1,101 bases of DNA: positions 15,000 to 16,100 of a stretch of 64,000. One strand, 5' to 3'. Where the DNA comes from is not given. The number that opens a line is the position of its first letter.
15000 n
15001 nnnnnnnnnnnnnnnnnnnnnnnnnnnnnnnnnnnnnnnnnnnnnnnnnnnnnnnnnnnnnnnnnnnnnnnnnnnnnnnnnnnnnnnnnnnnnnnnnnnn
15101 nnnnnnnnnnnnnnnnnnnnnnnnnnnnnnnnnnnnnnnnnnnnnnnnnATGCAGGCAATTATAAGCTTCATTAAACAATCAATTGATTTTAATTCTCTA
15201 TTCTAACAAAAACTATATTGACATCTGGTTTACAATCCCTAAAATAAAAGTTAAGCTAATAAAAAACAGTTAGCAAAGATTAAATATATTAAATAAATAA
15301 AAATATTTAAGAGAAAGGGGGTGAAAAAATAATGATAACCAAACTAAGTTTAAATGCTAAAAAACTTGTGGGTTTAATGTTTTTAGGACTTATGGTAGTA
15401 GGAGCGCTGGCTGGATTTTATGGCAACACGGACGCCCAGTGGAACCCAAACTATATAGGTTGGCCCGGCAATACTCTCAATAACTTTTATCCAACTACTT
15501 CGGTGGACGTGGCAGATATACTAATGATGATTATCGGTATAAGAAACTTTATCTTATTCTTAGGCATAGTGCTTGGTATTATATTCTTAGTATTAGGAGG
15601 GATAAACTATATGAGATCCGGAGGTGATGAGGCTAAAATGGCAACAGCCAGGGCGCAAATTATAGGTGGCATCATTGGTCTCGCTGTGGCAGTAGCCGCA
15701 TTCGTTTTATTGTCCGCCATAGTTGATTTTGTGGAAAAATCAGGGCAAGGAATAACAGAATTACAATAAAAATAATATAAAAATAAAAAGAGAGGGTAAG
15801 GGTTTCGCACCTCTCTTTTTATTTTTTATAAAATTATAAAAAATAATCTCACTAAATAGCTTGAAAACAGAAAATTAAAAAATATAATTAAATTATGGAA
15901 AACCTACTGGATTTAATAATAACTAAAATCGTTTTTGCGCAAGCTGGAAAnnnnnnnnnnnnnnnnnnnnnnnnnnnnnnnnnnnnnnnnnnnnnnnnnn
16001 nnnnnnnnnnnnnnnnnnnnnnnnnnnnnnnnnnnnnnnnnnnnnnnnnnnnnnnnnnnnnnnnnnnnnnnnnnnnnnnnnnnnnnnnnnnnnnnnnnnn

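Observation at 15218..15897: One pilin paralog is its own transcription unit and the next is predicted leaderless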

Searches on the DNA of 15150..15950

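Call 41: search_rna_families(source=window, start=15150, end=15950, threshold=evalue, max_evalue=1)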
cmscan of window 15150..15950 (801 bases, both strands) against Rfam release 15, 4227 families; matches with E-value up to 1: 4.
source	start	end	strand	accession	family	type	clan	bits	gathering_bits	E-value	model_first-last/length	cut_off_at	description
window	15783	15839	+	RF02948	cow-rumen-4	Gene; sRNA;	-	27.7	48.5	0.028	1-64/64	no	cow-rumen-4 RNA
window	15716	15831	+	RF01606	plasmodium_snoR31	Gene; snRNA; snoRNA; HACA-box;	-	27.6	60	0.18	1-145/145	no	small nucleolar RNA snoR31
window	15777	15828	+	RF02907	patAB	Cis-reg; leader;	-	26.8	92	0.043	1-57/57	no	patAB leader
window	15774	15831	+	RF03831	mir-627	Gene; miRNA;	-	21.4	86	0.064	1-87/87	no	mir-627 microRNA precursor family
